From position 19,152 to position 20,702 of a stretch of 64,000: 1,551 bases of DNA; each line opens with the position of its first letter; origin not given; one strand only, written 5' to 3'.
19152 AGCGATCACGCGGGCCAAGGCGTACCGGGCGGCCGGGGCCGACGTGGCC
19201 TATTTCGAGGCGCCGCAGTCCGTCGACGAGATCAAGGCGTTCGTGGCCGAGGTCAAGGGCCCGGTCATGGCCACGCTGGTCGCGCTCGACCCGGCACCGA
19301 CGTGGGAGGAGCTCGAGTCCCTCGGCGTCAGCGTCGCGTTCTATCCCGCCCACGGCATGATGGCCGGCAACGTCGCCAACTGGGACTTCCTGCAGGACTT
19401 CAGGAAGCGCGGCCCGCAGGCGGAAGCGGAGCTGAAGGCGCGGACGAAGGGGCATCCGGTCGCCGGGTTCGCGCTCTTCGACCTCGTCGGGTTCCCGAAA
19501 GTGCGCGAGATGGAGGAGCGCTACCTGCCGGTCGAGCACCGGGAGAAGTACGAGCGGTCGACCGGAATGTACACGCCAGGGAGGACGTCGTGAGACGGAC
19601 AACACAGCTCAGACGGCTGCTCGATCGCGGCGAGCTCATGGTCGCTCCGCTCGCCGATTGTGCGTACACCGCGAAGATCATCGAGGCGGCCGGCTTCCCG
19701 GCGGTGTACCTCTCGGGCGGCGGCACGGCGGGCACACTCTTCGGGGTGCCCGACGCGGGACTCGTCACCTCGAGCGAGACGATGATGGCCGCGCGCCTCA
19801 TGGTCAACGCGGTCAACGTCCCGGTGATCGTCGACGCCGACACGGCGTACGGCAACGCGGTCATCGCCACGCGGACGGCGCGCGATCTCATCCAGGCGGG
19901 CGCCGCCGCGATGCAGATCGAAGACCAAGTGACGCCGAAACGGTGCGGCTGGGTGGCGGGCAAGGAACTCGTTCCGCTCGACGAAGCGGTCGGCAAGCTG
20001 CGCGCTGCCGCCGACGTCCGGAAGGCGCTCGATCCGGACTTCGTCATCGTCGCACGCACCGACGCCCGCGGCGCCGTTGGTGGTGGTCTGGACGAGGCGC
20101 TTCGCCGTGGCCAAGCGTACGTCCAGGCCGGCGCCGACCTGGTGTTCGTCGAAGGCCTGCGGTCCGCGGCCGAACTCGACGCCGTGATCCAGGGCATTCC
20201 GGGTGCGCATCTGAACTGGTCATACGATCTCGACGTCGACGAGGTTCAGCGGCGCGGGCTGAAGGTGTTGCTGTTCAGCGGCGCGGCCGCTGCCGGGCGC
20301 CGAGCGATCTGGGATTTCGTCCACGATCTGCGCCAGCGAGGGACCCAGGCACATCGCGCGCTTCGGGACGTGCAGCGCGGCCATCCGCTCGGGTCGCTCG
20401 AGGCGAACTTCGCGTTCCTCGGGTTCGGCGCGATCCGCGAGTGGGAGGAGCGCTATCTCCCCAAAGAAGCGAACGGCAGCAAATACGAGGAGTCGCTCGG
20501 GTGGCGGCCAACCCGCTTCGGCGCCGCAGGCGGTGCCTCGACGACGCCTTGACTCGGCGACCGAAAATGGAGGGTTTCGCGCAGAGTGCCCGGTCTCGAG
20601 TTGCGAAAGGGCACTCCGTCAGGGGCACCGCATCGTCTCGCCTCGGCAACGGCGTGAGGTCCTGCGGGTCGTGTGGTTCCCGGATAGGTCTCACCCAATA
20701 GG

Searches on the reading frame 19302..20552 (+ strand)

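Call 18: search_protein_families(library=pfam, proteins=[window:19302-20552:+], max_evalue=0.001)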
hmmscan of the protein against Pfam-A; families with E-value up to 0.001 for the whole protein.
window:19302-20552:+ (416 aa): 2 families
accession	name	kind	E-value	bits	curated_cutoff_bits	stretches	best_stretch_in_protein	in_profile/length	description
PF13714.12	PEP_mutase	-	4.4e-42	144.8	31.5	1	103-325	1-220/240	Phosphoenolpyruvate phosphomutase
PF00463.27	ICL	-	4.6e-14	52.3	26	1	173-258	150-236/526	Isocitrate lyase family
